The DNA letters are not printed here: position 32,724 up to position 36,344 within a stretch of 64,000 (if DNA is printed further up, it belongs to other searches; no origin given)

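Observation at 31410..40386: Ten-gene, almost gap-free, translationally coupled operon of mixed function with no pathway I can name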

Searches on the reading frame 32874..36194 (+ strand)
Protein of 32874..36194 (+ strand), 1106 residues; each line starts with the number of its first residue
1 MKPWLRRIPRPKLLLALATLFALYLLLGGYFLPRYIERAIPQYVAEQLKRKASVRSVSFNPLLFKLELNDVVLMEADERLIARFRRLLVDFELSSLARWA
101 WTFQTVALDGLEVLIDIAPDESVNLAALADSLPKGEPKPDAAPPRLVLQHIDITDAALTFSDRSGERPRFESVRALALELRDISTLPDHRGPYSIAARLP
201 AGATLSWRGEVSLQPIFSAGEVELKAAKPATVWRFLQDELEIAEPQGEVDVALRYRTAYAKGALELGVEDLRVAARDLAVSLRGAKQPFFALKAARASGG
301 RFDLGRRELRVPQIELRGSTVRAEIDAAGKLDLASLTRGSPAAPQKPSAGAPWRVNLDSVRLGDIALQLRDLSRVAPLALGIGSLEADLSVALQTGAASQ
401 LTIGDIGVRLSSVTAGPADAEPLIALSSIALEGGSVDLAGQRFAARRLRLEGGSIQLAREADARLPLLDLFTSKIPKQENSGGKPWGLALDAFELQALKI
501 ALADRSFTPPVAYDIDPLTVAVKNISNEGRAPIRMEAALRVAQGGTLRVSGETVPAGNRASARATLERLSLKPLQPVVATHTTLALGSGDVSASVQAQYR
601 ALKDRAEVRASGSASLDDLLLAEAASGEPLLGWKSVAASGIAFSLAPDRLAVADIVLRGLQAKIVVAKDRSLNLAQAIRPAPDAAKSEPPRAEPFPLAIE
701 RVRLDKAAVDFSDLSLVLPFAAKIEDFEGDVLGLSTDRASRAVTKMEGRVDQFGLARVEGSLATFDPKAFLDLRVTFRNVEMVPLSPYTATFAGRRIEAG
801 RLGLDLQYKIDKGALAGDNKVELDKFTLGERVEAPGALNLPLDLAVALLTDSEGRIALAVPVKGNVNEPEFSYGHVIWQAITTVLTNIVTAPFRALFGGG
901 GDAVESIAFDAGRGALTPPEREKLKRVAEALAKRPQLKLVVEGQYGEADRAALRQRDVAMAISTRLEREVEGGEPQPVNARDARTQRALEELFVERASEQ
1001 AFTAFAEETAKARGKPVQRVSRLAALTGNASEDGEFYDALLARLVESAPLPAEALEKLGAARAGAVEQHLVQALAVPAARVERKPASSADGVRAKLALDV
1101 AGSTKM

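Call 5: search_protein_families(library=pfam, proteins=[window:32874-36194:+], max_evalue=0.01)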
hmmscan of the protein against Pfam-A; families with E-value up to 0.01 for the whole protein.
window:32874-36194:+ (1106 aa): 3 families
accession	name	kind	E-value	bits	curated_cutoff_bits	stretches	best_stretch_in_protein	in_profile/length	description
PF05359.17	DUF748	-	3e-249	830.5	50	1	9-1081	13-1037/1037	Domain of Unknown Function (DUF748)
PF13116.12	YhdP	-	4.6e-12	45.1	46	1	1-180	1-171/1224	YhdP protein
PF00691.25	OmpA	-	2.6e-05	24.9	27.2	0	909-959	2-49/98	OmpA family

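Call 6: search_protein_families(library=ncbifam, proteins=[window:32874-36194:+], max_evalue=0.01)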
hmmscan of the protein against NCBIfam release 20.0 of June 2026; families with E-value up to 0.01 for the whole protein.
window:32874-36194:+ (1106 aa): 0 families

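Call 35: find_homologous_proteins(query=window:32874-36191:+, max_evalue=1e-20)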
Query window:32874-36191:+ (1106 aa): 160 proteins with E <= 1e-20 among 8000 candidates; the best 120 are listed.
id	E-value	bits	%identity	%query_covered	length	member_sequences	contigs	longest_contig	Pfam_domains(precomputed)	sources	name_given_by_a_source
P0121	0.0e+0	2336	100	100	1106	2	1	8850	PF00691.26,PF13116.12,PF05359.17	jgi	jgi:hypothetical protein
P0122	0.0e+0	2330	100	100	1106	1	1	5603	PF00691.26,PF13116.12,PF05359.17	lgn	-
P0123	0.0e+0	2193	93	100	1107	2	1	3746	PF00691.26,PF13116.12,PF05359.17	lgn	-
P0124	0.0e+0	2012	85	100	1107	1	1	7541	PF00691.26,PF13116.12,PF05359.17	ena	-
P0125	0.0e+0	1923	81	100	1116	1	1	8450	PF00691.26,PF13116.12,PF05359.17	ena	-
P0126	0.0e+0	1777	76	100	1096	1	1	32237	PF00691.26,PF13116.12,PF05359.17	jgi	jgi:hypothetical protein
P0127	0.0e+0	1646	72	100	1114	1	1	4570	PF05359.17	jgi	jgi:hypothetical protein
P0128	0.0e+0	1579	68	97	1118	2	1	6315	PF00691.26,PF05359.17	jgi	jgi:hypothetical protein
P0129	0.0e+0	1547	67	99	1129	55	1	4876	PF13116.12,PF05359.17,PF05170.21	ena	-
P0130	0.0e+0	1515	68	100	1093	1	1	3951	PF00691.26,PF13116.12,PF05359.17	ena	-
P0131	0.0e+0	1514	67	100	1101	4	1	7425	PF13116.12,PF05359.17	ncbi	-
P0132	0.0e+0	1513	66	99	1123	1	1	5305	PF13116.12,PF05359.17,PF05170.21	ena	-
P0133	0.0e+0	1510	67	100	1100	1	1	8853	PF00691.26,PF13116.12,PF05359.17,PF05170.21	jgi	jgi:hypothetical protein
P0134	0.0e+0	1510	66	100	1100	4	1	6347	PF00691.26,PF13116.12,PF05359.17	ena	-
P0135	0.0e+0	1506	67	100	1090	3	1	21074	PF00691.26,PF13116.12,PF05359.17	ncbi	-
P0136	0.0e+0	1502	66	99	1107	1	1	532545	PF13116.12,PF05359.17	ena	-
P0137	0.0e+0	1492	65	99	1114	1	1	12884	PF00691.26,PF13116.12,PF05359.17,PF05170.21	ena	-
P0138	0.0e+0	1478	63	99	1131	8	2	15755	PF13116.12,PF05359.17,PF05170.21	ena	-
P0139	0.0e+0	1464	64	99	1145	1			PF00691.26,PF13116.12,PF05359.17,PF05170.21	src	-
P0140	0.0e+0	1454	65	99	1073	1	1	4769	PF13116.12,PF05359.17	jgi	jgi:hypothetical protein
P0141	0.0e+0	1439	63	99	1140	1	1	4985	PF13116.12,PF05359.17,PF05170.21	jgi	jgi:hypothetical protein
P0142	0.0e+0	1428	62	100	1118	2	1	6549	PF05359.17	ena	-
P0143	0.0e+0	1424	69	68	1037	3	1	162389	PF13116.12,PF05359.17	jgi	jgi:uncharacterized protein involved in outer membrane biogenesis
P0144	0.0e+0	1415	62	100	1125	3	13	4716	PF05359.17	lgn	-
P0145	0.0e+0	1397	62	99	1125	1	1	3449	PF05359.17,PF05170.21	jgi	jgi:uncharacterized protein involved in outer membrane biogenesis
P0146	0.0e+0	1395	62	98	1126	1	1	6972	PF05359.17,PF05170.21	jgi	jgi:uncharacterized protein involved in outer membrane biogenesis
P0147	0.0e+0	1387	61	99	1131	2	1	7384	PF05359.17,PF05170.21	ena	-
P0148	0.0e+0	1378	61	99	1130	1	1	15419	PF05359.17,PF05170.21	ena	-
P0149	0.0e+0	1360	60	99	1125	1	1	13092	PF00691.26,PF05359.17,PF05170.21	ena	-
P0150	0.0e+0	1308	63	65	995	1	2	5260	PF05359.17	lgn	-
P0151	0.0e+0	1301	65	65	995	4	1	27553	PF00691.26,PF05359.17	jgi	jgi:uncharacterized protein DUF748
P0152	0.0e+0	1290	68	80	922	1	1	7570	PF05359.17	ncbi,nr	ncbi:MAG TPA: DUF748 domain-containing protein, partial [Burkholderiales bacterium]|nr:DUF748 domain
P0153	0.0e+0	1266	63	65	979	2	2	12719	PF13116.12,PF05359.17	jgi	jgi:hypothetical protein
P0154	0.0e+0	1266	64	64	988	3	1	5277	PF13116.12,PF05359.17,PF05170.21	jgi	-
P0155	0.0e+0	1174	53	100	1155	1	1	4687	PF00691.26,PF05359.17,PF05170.21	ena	-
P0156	0.0e+0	1150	52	99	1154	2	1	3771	PF05359.17,PF05170.21,PF28147.1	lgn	-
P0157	0.0e+0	1145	51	99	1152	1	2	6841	PF00691.26,PF05359.17,PF05170.21,PF28147.1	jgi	jgi:hypothetical protein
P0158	0.0e+0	1144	51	100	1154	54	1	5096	PF05359.17,PF05170.21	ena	-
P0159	0.0e+0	1135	51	99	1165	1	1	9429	PF00691.26,PF05359.17,PF05170.21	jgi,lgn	jgi:hypothetical protein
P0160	0.0e+0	1130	51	99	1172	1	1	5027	PF05359.17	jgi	jgi:uncharacterized protein involved in outer membrane biogenesis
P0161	0.0e+0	1119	51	99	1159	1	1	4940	PF05359.17,PF28147.1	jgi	jgi:uncharacterized protein involved in outer membrane biogenesis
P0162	0.0e+0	1118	52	99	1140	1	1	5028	PF05359.17,PF05170.21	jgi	jgi:uncharacterized protein involved in outer membrane biogenesis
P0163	0.0e+0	1116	51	99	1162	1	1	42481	PF00691.26,PF05359.17,PF05170.21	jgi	-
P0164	0.0e+0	1115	51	97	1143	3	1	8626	PF05359.17,PF05170.21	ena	-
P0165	0.0e+0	1109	51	99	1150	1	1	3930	PF05359.17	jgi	jgi:hypothetical protein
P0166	0.0e+0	1105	51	99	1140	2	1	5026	PF05359.17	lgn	-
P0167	0.0e+0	1101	50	99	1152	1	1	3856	PF05359.17,PF05170.21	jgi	jgi:uncharacterized protein involved in outer membrane biogenesis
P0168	0.0e+0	1100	48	75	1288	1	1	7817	PF00691.26,PF13116.12,PF05359.17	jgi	jgi:hypothetical protein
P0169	0.0e+0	1096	50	99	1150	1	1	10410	PF05359.17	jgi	jgi:hypothetical protein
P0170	0.0e+0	1091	49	97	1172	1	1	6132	PF13116.12,PF05359.17,PF05170.21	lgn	-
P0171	0.0e+0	1088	50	99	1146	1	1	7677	PF05359.17,PF05170.21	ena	-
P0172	0.0e+0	1086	49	97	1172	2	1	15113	PF13116.12,PF05359.17,PF05170.21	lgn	-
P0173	0.0e+0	1083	50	97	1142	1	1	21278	PF00691.26,PF05359.17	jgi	-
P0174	0.0e+0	1081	49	99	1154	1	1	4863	PF13116.12,PF05359.17,PF05170.21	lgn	-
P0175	0.0e+0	1081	49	99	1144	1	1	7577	PF05359.17,PF05170.21,PF28147.1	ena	-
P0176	0.0e+0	1080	52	67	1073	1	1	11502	PF00691.26,PF05359.17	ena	-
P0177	0.0e+0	1077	48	97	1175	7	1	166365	PF13116.12,PF05359.17,PF05170.21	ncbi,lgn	-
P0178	0.0e+0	1075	48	99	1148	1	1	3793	PF13116.12,PF05359.17,PF05170.21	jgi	-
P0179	0.0e+0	1073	52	67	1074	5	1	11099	PF00691.26,PF05359.17,PF28147.1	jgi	jgi:hypothetical protein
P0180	0.0e+0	1070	49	99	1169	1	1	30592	PF13116.12,PF05359.17,PF05170.21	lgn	-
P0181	0.0e+0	1069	49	99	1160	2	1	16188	PF13116.12,PF05359.17,PF05170.21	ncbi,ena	ncbi:MAG: DUF748 domain-containing protein [Pseudomonadota bacterium]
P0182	0.0e+0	1068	52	70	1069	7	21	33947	PF00691.26,PF05359.17,PF05170.21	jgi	jgi:uncharacterized protein involved in outer membrane biogenesis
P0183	0.0e+0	1063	53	64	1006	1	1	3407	PF00691.26,PF05359.17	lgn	-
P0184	0.0e+0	1061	48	99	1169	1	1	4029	PF05359.17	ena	-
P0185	0.0e+0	1058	51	70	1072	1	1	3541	PF00691.26,PF05359.17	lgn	-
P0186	0.0e+0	1058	52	67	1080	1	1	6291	PF00691.26,PF13116.12,PF05359.17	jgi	jgi:hypothetical protein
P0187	0.0e+0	1058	53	67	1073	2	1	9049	PF13116.12,PF05359.17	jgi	jgi:hypothetical protein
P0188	0.0e+0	1056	53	67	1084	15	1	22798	PF00691.26,PF05359.17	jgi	-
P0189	0.0e+0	1053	47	99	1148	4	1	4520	PF05359.17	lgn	-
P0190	0.0e+0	1053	53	67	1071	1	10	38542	PF00691.26,PF13116.12,PF05359.17,PF28147.1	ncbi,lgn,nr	ncbi:MAG TPA: DUF748 domain-containing protein [Burkholderiales bacterium]|nr:DUF748 domain-containi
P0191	0.0e+0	1053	48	99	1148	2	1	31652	PF05359.17,PF05170.21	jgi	jgi:uncharacterized protein involved in outer membrane biogenesis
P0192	0.0e+0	1047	48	98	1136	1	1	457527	PF05359.17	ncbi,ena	-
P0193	0.0e+0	1045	53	67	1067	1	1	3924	PF00691.26,PF13116.12,PF05359.17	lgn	-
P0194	0.0e+0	1039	48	99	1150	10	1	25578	PF13116.12,PF05359.17,PF05170.21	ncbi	-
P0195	0.0e+0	1037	52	68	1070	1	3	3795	PF00691.26,PF13116.12,PF05359.17,PF28147.1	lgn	-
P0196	0.0e+0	1034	52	64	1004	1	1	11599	PF05359.17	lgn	-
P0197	0.0e+0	1026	47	99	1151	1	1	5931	PF00691.26,PF13116.12,PF05359.17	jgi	jgi:hypothetical protein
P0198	0.0e+0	1023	47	99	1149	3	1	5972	PF05359.17,PF05170.21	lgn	-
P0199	1.4e-297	1008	46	99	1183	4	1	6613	PF05359.17,PF05170.21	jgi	-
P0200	1.3e-294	998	46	99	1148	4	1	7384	PF13116.12,PF05359.17,PF05170.21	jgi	-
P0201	7.9e-287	973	59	71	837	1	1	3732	PF13116.12,PF05359.17,PF05170.21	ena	-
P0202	4.7e-280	950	46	99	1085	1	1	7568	PF05359.17,PF05170.21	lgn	-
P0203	4.1e-271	921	45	98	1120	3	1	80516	PF13116.12,PF05359.17,PF05170.21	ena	-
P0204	1.5e-261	889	43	100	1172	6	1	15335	PF05359.17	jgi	jgi:hypothetical protein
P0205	1.7e-258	879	42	97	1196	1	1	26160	PF05359.17,PF05170.21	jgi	jgi:uncharacterized protein involved in outer membrane biogenesis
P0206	9.6e-258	876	43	98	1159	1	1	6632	PF05359.17,PF05170.21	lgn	-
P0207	1.3e-255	869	44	97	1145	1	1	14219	PF05359.17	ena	-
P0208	1.2e-254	866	42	98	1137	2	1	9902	PF05359.17,PF05170.21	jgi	jgi:hypothetical protein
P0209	1.3e-254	866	42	98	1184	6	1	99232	PF05359.17,PF05170.21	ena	-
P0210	7.2e-254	864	42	98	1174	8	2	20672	PF05359.17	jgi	jgi:hypothetical protein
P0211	9.2e-254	863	42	99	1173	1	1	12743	PF05359.17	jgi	jgi:uncharacterized protein involved in outer membrane biogenesis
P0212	1.9e-252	859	43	94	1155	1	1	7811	PF05359.17,PF05170.21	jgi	jgi:uncharacterized protein involved in outer membrane biogenesis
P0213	5.9e-252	857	42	96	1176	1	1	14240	PF05359.17,PF05170.21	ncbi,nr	ncbi:MAG TPA: DUF748 domain-containing protein [Methylomirabilota bacterium]|nr:DUF748 domain-contai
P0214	1.5e-251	856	42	99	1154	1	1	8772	PF05359.17,PF05170.21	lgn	-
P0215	4.0e-251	855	42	97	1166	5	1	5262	PF05359.17,PF05170.21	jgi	jgi:uncharacterized protein involved in outer membrane biogenesis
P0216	4.3e-251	854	43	97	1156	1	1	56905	PF05359.17,PF05170.21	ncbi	-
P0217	5.3e-251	854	41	96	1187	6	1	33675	PF13116.12,PF05359.17,PF05170.21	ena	-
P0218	9.1e-251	853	43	97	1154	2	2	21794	PF05359.17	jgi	jgi:uncharacterized protein involved in outer membrane biogenesis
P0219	3.7e-250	851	43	96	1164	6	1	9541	PF13116.12,PF05359.17,PF05170.21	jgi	jgi:hypothetical protein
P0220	6.9e-250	850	43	99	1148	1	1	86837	PF00691.26,PF13116.12,PF05359.17,PF05170.21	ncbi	-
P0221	1.1e-249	850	42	98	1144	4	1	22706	PF00691.26,PF05359.17,PF05170.21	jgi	jgi:uncharacterized protein involved in outer membrane biogenesis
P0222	6.1e-249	847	42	96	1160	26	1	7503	PF05359.17,PF05170.21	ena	-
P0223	2.0e-248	846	42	96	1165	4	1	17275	PF05359.17,PF05170.21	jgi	jgi:Domain of Unknown Function (DUF748)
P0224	1.1e-246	840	43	95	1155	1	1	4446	PF13116.12,PF05359.17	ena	-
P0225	1.4e-246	839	42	95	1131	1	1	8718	PF05359.17,PF05170.21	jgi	jgi:hypothetical protein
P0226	2.4e-244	832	41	95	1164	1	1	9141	PF05359.17,PF05170.21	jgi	jgi:uncharacterized protein involved in outer membrane biogenesis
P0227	1.3e-240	820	41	99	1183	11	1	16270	PF05359.17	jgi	jgi:hypothetical protein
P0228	9.2e-240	817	39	98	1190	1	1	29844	PF05359.17,PF05170.21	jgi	jgi:uncharacterized protein involved in outer membrane biogenesis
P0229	1.8e-237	809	41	96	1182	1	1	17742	PF00691.26,PF05359.17,PF05170.21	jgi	jgi:uncharacterized protein involved in outer membrane biogenesis/outer membrane protein OmpA-like p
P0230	1.3e-232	793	42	96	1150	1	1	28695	PF05359.17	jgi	jgi:hypothetical protein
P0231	1.1e-214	734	36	76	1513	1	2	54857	PF00691.26,PF05359.17,PF05170.21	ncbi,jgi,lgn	-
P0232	1.5e-214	733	38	100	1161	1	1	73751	PF13116.12,PF05359.17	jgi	jgi:hypothetical protein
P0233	6.1e-213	728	47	43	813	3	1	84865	PF05359.17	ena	-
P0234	1.6e-203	697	41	96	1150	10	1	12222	PF05359.17,PF28147.1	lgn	-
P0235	2.1e-187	644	35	74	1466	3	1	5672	PF00691.26,PF13116.12,PF05359.17,PF05170.21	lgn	-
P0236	1.5e-179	618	35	77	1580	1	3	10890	PF13116.12,PF05359.17,PF05170.21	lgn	-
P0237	1.3e-168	581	34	90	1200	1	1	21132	PF05359.17,PF05170.21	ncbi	-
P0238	2.2e-161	557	38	59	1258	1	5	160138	PF00691.26,PF05359.17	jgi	jgi:hypothetical protein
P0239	4.2e-161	557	34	89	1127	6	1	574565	PF00691.26,PF05359.17,PF05170.21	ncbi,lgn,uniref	ncbi:DUF748 domain-containing protein [Ideonella azotifigens]|uniref:DUF748 domain-containing protei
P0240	9.8e-160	552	34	90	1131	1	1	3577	PF13116.12,PF05359.17,PF05170.21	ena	-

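Call 36: find_encoding_contigs(protein=P0126, flank=7000, max_places=1)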
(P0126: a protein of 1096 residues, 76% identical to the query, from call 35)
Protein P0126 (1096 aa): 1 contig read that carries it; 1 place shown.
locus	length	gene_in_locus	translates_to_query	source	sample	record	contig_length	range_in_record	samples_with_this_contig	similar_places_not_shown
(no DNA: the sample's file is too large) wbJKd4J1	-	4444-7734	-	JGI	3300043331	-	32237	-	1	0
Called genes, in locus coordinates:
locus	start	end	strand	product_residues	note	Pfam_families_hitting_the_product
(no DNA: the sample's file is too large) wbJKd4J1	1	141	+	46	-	?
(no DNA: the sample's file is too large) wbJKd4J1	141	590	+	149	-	PF00583:Acetyltransf_1, PF13673:Acetyltransf_10, PF13508:Acetyltransf_7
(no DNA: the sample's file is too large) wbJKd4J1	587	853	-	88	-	-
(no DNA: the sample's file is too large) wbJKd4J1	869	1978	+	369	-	PF08240:ADH_N, PF00107:ADH_zinc_N, PF13602:ADH_zinc_N_2 (weak)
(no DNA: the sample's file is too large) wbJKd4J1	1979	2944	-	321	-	PF03401:TctC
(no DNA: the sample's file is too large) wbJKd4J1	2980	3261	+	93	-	PF07883:Cupin_2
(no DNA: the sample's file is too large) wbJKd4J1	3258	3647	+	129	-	PF01042:Ribonuc_L-PSP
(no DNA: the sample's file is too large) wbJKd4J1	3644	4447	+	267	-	PF00891:Methyltransf_2 (weak), PF01209:Ubie_methyltran, PF13489:Methyltransf_23, PF05175:MTS, PF08241:Methyltransf_11, PF08242:Methyltransf_12, PF13649:Methyltransf_25, PF13847:Methyltransf_31, +2 more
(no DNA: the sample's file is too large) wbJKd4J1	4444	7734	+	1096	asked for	PF05359:DUF748, PF13116:YhdP, PF00691:OmpA (faint)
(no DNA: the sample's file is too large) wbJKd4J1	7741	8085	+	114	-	PF07883:Cupin_2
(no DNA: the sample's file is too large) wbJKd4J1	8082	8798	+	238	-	PF00497:SBP_bac_3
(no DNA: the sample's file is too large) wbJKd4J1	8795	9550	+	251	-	PF00462:Glutaredoxin, PF12867:DinB_2 (weak)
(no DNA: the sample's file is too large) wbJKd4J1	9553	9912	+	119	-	PF04020:Phage_holin_4_2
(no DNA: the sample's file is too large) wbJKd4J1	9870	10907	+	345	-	PF09949:APP1_cat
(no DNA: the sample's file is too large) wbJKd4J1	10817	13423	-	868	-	PF13188:PAS_8 (faint), PF08447:PAS_3, PF00989:PAS, PF08447:PAS_3, PF08448:PAS_4, PF13426:PAS_9, PF00990:GGDEF, PF00563:EAL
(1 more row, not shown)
